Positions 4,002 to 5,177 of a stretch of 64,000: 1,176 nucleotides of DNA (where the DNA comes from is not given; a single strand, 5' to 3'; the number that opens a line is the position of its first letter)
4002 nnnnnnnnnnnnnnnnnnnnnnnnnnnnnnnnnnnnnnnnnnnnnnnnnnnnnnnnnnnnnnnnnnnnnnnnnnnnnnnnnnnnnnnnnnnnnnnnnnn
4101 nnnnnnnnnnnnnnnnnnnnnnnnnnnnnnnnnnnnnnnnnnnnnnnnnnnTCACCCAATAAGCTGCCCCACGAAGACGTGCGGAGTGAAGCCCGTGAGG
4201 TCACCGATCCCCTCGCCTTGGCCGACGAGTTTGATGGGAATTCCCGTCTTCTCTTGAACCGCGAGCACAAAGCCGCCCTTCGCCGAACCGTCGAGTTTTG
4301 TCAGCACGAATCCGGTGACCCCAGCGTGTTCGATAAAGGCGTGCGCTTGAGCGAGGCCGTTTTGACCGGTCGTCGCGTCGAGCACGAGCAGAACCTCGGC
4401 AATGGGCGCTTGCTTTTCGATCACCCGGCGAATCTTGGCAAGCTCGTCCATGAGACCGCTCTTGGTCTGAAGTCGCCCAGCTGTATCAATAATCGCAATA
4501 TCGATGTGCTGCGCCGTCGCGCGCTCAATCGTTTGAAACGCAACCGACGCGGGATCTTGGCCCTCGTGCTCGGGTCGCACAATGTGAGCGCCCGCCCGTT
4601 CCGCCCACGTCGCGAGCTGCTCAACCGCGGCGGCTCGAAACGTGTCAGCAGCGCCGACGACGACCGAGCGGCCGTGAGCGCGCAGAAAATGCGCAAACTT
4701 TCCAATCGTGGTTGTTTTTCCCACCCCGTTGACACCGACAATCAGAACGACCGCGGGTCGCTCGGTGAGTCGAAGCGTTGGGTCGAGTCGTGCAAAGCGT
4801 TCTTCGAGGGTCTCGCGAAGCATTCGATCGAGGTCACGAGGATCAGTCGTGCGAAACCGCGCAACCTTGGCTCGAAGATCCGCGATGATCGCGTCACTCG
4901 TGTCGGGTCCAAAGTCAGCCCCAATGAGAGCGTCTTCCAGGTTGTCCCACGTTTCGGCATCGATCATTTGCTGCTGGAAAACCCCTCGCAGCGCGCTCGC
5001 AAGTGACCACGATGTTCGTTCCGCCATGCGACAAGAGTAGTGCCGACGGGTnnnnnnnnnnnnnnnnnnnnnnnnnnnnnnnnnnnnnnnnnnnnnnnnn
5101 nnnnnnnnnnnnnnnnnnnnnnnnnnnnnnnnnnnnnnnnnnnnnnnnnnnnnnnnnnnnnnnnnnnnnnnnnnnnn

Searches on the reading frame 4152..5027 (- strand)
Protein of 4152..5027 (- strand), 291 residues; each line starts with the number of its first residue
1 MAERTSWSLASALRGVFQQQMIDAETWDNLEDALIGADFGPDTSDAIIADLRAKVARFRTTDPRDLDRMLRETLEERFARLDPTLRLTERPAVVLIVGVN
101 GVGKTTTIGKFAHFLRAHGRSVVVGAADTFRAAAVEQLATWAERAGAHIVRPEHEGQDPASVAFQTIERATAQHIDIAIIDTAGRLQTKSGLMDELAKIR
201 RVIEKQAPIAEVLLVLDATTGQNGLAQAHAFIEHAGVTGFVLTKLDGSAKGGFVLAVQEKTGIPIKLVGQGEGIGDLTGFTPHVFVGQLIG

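Call 3: search_protein_families(library=ncbifam, proteins=[window:4152-5027:-], max_evalue=0.01)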
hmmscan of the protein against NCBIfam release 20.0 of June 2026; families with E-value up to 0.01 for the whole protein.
window:4152-5027:- (291 aa): 17 families
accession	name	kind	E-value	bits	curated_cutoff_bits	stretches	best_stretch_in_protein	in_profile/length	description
TIGR00064.1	ftsY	equivalog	3.2e-92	308.7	260.7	1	23-289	3-278/279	signal recognition particle-docking protein FtsY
TIGR00959.1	ffh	equivalog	5.2e-58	196.9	473.2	1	27-290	30-294/428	signal recognition particle protein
TIGR01425.1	SRP54_euk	equivalog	2.5e-44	151.9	576.25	1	9-291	9-295/428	signal recognition particle protein SRP54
TIGR03499.1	FlhF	equivalog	3e-21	76.7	174.15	1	24-149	137-258/286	flagellar biosynthesis GTPase FlhF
NF009367.0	PRK12724.1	equivalog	3.6e-13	49.2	718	1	72-254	202-378/433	flagellar biosynthesis regulator FlhF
NF009368.0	PRK12726.1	equivalog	3.7e-12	46.1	832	1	92-275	207-382/407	flagellar biosynthesis regulator FlhF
NF011312.0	PRK14723.1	equivalog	6.9e-12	44.7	951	1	33-272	133-360/768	flagellar biosynthesis regulator FlhF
NF005230.0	PRK06731.1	equivalog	1.3e-10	41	553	1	94-273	89-260/281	flagellar biosynthesis regulator FlhF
NF011310.0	PRK14721.1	equivalog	2e-09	37.2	725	1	87-267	187-358/423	flagellar biosynthesis regulator FlhF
NF009366.0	PRK12723.1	equivalog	2.8e-09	36.6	585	1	85-256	168-333/388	flagellar biosynthesis regulator FlhF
NF011311.0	PRK14722.1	equivalog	3.2e-08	33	777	1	80-273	126-319/374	flagellar biosynthesis regulator FlhF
NF041546.1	ParA_partition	equivalog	7.8e-05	22.3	180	1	101-189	10-91/203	ParA family partition ATPase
NF010248.0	PRK13695.1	equivalog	0.00011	21.9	156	0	94-122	6-34/180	NTPase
TIGR00231.1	small_GTP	domain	0.00039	20.2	42.5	1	91-205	3-83/164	GTP-binding protein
NF003122.0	PRK04040.1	equivalog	0.0013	18.2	155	1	92-214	3-117/189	adenylate kinase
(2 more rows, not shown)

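Call 4: search_protein_families(library=pfam, proteins=[window:4152-5027:-], max_evalue=0.01)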
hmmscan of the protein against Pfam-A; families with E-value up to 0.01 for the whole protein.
window:4152-5027:- (291 aa): 12 families
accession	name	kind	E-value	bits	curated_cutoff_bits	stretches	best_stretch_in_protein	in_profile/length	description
PF00448.28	SRP54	-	8.7e-70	234.8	22.7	1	91-290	1-195/196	SRP54-type protein, GTPase domain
PF02881.24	SRP54_N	-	6.4e-11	42.7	22.4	1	9-74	5-75/75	SRP54-type protein, helical bundle domain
PF13191.12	AAA_16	-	7e-08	33.6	32.6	1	85-218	16-140/167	AAA ATPase domain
PF13604.12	AAA_30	-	1.8e-07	31.5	27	1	88-196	15-108/191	AAA domain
PF13401.12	AAA_22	-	4.6e-06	27.4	27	1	91-213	5-120/130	AAA domain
PF06414.18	Zeta_toxin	-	0.00018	21.4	22.3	1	88-134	13-58/199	Zeta toxin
PF03266.21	NTPase_1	-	0.00045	20.5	23.9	0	94-122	2-30/168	NTPase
PF03308.22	MeaB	-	0.002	17.7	23.1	1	87-128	29-70/273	Methylmalonyl Co-A mutase-associated GTPase MeaB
PF13207.12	AAA_17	-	0.0024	18.6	27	1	97-198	1-94/136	AAA domain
PF13245.12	AAA_19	-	0.0028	18.3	25.1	1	92-183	12-99/134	AAA domain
PF02702.23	KdpD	-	0.0034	17.3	26.1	0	99-145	12-58/210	Osmosensitive K+ channel His kinase sensor domain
PF03029.23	ATP_bind_1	-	0.0095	16.2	27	0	96-124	1-29/240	Conserved hypothetical ATP binding protein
